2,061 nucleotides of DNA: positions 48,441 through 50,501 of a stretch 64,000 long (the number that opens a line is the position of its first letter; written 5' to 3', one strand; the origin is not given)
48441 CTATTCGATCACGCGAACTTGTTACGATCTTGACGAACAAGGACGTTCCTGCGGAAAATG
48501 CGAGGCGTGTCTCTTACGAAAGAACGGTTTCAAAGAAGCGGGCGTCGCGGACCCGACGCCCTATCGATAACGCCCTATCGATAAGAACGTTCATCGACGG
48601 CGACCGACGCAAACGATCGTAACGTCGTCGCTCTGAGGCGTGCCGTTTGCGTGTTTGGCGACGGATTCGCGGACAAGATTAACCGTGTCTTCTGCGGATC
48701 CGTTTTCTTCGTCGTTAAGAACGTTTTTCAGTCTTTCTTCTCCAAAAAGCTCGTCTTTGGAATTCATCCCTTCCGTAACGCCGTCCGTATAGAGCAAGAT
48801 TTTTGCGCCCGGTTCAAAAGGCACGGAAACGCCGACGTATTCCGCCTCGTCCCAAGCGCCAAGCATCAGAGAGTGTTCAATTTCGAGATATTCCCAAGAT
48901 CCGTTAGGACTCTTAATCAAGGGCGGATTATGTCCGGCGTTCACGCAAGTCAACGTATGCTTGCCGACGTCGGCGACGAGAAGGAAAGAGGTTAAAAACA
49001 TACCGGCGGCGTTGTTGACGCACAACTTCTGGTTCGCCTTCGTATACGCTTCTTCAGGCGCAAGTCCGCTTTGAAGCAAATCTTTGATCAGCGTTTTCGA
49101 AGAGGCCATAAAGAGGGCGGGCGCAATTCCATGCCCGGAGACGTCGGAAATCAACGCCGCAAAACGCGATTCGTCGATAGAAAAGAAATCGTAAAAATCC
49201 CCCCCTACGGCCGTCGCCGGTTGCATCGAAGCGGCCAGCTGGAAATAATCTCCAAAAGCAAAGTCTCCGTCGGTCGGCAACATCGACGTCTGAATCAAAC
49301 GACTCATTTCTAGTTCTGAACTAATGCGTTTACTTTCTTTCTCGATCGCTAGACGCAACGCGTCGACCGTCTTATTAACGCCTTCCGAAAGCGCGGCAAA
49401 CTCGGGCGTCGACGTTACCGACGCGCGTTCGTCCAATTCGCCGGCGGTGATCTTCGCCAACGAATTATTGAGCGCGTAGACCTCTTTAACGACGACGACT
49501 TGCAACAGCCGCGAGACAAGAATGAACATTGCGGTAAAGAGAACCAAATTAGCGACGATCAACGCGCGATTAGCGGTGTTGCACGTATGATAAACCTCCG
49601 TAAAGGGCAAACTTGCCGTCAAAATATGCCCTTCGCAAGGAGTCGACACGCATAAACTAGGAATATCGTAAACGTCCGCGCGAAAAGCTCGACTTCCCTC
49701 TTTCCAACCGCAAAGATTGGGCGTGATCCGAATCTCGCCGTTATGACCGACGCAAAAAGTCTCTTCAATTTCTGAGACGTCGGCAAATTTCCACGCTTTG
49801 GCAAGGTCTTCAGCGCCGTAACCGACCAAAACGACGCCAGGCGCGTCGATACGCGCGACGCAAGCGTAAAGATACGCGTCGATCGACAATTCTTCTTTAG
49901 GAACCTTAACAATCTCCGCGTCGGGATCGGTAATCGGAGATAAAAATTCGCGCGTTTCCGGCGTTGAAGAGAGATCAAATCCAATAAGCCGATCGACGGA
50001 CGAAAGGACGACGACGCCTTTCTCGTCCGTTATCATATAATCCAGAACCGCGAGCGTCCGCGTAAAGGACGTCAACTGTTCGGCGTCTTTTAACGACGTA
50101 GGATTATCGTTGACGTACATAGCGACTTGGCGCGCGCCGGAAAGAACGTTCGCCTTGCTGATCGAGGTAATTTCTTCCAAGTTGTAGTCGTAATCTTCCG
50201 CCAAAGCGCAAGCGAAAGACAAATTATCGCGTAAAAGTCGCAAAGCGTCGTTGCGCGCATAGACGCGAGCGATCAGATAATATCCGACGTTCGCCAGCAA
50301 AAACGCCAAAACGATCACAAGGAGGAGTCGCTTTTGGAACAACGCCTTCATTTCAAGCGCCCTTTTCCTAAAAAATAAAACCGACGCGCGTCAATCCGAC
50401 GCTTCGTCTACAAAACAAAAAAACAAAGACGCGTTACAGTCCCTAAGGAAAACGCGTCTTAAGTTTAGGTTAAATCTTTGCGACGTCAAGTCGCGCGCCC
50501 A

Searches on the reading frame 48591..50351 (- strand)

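Call 13: search_protein_families(library=pfam, proteins=[window:48591-50351:-], max_evalue=0.001)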
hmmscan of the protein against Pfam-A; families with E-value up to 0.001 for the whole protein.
window:48591-50351:- (586 aa): 1 family
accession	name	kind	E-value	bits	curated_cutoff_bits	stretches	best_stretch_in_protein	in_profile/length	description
PF07228.17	SpoIIE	-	2.3e-47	161.9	25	1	394-584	2-191/192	Stage II sporulation protein E (SpoIIE)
